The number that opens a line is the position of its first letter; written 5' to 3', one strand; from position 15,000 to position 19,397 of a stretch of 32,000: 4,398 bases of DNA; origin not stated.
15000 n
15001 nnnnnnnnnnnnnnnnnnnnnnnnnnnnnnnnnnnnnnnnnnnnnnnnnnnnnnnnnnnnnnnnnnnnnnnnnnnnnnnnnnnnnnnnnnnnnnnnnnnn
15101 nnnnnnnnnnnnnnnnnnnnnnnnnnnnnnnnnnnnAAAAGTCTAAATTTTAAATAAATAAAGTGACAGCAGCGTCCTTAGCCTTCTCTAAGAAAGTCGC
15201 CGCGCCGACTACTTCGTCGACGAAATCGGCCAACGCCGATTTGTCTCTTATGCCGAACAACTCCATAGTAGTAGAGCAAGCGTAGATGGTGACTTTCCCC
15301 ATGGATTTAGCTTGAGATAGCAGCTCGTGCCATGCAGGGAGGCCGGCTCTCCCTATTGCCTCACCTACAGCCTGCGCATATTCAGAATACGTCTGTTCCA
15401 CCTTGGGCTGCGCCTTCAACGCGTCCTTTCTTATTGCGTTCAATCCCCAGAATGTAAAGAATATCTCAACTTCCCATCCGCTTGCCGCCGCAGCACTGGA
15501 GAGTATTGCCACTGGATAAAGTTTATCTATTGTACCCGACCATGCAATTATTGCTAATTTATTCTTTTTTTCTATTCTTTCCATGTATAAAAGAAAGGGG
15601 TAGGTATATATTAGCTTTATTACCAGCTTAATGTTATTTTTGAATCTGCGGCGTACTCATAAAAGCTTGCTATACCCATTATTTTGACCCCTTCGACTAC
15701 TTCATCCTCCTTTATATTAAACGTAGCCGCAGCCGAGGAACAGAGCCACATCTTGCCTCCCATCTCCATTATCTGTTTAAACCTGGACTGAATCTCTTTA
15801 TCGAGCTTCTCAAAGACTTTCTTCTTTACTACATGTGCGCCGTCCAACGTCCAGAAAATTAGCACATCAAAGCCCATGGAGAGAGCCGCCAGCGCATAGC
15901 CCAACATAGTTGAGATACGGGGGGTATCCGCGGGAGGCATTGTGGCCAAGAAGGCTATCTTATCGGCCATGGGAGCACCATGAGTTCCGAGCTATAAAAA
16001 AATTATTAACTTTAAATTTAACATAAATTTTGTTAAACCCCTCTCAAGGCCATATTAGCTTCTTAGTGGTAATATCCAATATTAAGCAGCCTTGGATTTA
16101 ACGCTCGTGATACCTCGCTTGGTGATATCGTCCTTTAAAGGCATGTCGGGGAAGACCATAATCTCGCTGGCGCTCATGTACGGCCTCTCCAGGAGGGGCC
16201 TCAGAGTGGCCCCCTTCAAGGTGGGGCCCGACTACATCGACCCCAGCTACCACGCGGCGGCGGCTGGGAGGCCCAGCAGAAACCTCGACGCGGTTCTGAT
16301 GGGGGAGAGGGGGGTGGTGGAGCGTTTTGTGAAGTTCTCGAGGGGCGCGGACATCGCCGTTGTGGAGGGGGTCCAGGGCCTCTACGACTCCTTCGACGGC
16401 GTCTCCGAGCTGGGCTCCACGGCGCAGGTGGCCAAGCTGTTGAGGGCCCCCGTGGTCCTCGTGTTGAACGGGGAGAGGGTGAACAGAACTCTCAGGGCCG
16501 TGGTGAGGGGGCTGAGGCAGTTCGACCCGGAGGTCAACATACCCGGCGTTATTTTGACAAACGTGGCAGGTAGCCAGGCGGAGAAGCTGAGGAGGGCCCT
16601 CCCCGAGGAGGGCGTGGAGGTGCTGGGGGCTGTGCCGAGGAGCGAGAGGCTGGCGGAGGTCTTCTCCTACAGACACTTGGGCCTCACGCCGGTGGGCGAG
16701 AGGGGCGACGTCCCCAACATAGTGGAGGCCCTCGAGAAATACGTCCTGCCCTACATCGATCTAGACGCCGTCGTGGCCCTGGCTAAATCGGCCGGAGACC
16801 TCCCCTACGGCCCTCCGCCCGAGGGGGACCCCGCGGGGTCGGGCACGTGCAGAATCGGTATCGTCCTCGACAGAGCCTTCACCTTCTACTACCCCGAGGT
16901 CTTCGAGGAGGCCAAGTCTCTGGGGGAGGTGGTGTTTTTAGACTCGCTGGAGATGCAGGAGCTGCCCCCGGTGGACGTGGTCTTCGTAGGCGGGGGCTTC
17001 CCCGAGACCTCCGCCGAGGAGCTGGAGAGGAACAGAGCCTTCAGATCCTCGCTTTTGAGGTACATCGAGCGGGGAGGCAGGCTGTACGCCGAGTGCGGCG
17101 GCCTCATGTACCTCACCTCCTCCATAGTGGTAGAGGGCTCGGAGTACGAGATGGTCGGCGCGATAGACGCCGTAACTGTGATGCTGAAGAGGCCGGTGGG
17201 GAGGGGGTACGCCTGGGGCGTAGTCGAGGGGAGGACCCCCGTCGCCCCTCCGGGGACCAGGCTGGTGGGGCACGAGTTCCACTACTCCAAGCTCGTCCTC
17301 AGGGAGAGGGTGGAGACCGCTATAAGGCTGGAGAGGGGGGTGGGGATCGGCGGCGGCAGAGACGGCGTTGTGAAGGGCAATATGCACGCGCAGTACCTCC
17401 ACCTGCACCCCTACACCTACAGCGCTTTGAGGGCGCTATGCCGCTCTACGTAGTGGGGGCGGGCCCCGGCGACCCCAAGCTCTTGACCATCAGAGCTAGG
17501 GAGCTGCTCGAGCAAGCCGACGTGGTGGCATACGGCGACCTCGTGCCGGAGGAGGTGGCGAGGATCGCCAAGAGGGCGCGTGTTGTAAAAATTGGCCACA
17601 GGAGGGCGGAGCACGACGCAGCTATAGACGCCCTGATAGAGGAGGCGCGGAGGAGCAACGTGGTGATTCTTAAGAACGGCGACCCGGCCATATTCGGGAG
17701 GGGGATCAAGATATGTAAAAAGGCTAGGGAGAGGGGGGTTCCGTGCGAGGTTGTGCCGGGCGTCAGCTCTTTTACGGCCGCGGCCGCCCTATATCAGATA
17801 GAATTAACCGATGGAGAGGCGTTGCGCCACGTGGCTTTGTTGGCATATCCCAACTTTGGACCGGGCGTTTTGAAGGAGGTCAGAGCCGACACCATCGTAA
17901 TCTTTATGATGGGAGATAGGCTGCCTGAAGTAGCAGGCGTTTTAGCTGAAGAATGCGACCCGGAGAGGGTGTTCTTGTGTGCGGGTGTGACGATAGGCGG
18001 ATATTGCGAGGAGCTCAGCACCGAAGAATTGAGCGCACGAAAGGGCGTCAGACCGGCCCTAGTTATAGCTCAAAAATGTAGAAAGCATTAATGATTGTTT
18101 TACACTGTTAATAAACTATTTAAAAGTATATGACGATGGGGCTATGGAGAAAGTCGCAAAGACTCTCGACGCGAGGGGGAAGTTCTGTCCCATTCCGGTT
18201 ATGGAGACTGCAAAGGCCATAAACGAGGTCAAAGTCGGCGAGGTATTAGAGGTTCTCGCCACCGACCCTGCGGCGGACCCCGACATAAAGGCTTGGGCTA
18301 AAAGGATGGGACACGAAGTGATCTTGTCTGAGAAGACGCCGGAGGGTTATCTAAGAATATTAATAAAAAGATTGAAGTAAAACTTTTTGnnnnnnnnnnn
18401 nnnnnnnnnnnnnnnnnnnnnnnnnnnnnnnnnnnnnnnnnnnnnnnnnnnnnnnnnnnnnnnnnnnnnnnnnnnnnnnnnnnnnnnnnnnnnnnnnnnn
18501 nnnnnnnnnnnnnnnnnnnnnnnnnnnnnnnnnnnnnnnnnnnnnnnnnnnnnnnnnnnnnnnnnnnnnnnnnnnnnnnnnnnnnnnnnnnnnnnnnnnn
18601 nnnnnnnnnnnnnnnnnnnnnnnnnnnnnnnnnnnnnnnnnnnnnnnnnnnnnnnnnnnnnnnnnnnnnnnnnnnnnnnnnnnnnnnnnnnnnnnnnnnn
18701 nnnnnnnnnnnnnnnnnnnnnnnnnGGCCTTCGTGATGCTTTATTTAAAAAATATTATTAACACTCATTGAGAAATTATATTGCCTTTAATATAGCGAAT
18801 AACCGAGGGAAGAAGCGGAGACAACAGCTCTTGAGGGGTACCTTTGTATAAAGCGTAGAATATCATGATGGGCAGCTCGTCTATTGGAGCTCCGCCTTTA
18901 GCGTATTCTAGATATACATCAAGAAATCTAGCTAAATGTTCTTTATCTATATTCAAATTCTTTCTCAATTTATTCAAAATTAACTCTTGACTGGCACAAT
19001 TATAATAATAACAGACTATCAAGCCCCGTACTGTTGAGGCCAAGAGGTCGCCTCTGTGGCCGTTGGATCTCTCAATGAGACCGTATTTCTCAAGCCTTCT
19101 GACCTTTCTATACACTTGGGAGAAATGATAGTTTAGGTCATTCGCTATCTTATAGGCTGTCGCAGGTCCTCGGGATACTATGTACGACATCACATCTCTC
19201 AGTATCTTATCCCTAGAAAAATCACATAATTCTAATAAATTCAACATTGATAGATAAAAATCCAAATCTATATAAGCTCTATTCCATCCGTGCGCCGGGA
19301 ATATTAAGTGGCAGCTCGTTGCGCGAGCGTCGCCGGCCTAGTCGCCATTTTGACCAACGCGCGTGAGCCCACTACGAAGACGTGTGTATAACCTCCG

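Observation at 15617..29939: Conserved 9-nt box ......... at a fixed -38 to -41 position upstream of 11 sulfur-gene start codons (candidate regulon operator or specialised promoter element)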

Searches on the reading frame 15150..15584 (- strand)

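Call 15: search_protein_families(library=pfam, max_evalue=0.001, proteins=[window:15150-15584:-])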
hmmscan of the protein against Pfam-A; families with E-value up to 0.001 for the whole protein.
window:15150-15584:- (144 aa): 2 families
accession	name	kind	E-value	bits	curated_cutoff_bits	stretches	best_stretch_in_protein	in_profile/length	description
PF13686.11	DrsE_2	-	2.3e-27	96.3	25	2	7-63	2-57/156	DsrE/DsrF/DrsH-like family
PF02635.20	DsrE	-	5.9e-07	30.1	22.7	1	28-139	23-111/116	DsrE/DsrF-like family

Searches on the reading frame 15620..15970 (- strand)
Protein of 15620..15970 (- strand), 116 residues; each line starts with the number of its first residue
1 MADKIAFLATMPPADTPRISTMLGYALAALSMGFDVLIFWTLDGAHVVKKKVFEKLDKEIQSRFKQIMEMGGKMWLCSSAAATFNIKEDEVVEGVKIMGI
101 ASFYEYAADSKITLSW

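Call 13: search_protein_families(library=pfam, max_evalue=0.01, proteins=[window:15620-15970:-])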
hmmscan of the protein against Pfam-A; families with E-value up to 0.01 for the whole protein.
window:15620-15970:- (116 aa): 2 families
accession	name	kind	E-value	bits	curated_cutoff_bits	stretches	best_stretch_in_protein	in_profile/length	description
PF02635.20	DsrE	-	1.4e-23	83.7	22.7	1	4-111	2-111/116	DsrE/DsrF-like family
PF13686.11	DrsE_2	-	1e-07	32.5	25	1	45-114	86-155/156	DsrE/DsrF/DrsH-like family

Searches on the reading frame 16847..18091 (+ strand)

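Call 15: search_protein_families(library=pfam, max_evalue=0.001, proteins=[window:16847-18091:+])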
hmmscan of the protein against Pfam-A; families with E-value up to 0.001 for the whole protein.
window:16847-18091:+ (414 aa): 1 family
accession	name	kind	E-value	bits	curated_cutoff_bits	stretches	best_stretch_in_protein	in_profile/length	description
PF00590.25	TP_methylase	-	1.7e-43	149.5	27.8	1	200-382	2-197/212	Tetrapyrrole (Corrin/Porphyrin) Methylases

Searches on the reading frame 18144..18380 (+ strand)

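Call 15: search_protein_families(library=pfam, max_evalue=0.001, proteins=[window:18144-18380:+])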
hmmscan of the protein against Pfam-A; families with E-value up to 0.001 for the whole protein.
window:18144-18380:+ (78 aa): 1 family
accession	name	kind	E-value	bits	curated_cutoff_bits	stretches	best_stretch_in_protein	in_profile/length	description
PF01206.22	TusA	-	5.8e-25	87.4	28.6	1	6-76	1-70/70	Sulfurtransferase TusA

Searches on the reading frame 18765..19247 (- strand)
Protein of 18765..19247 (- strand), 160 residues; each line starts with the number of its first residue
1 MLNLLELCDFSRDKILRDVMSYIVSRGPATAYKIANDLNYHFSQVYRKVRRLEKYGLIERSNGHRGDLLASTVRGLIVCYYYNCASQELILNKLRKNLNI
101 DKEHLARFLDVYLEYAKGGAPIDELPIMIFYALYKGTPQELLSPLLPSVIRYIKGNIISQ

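Call 13: search_protein_families(library=pfam, max_evalue=0.01, proteins=[window:18765-19247:-])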
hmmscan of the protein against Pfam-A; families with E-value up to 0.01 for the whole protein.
window:18765-19247:- (160 aa): 6 families
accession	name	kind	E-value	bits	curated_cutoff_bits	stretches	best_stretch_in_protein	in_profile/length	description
PF01978.25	TrmB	-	4.6e-08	33.2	25.6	1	21-64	15-58/68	Sugar-specific transcriptional regulator TrmB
PF01047.28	MarR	-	3.5e-06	27.3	24.6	1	21-62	10-51/59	MarR family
PF25212.1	HVO_A0114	-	7.2e-06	26.2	27.6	1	18-65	26-73/84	HVO_A0114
PF12840.13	HTH_20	-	0.00022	21.6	27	1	17-59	7-49/51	Helix-turn-helix domain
PF06969.22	HemN_C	-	0.0049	17.3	24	0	42-64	34-57/67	HemN C-terminal domain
PF10007.15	DUF2250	-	0.0081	16.7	24.4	0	17-63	11-57/93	Uncharacterized protein conserved in archaea (DUF2250)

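Call 28: find_homologous_proteins(query=window:18765-19247:-, max_evalue=0.001)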
Query window:18765-19247:- (160 aa): 1 proteins with E <= 0.001 among 52 candidates.
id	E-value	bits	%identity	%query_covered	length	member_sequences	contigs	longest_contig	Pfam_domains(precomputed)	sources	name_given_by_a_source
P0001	2.5e-100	351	100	100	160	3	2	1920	PF01047.29,PF25212.3,PF01978.26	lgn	-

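Call 37: search_solved_structures(query=window:18765-19247:-, max_evalue=1)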
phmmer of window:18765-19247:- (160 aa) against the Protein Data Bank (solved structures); distinct sequences matched with E-value up to 1: 4.
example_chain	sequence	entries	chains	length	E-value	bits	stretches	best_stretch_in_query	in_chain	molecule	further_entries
4rlc_A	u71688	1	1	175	0.13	15.7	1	25-71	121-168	Outer membrane porin F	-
3cta_A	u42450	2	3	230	0.63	13.4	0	25-81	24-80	Riboflavin kinase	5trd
4iod_B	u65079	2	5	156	0.68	13.3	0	94-130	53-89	Malarial CLP B2 atpase/HSP101 protein | MALARIAL CLPB2 ATPASE/HSP101 PROTEIN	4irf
1q1h_A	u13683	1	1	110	0.76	13.2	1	17-62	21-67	Transcription Factor E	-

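Call 87: predict_structure(protein=window:18765-19247:-)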
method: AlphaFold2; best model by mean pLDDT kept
length: 160 residues; sequences in the alignment: 1
mean_pLDDT: 47.9   pTM: 0.37
mean pLDDT of the five models: 47.9, 44.2, 43.1, 41.8, 39.9
residues with pLDDT >= 90: 0; 70-90: 0; 50-70: 82; < 50: 78
segments of 3 or more residues with pLDDT < 50: 1-16, 22-24, 56-59, 61-68, 119-160
pLDDT, mean of each block of 10 residues (from residue 1): 27 47 54 57 53 49 48 55 59 56 56 53 45 40 36 30
secondary structure, 60 per line:
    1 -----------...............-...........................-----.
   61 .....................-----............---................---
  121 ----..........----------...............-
elements in order: H12-26 H28-54 H60-81 H87-98 H102-117 H125-134 H145-159
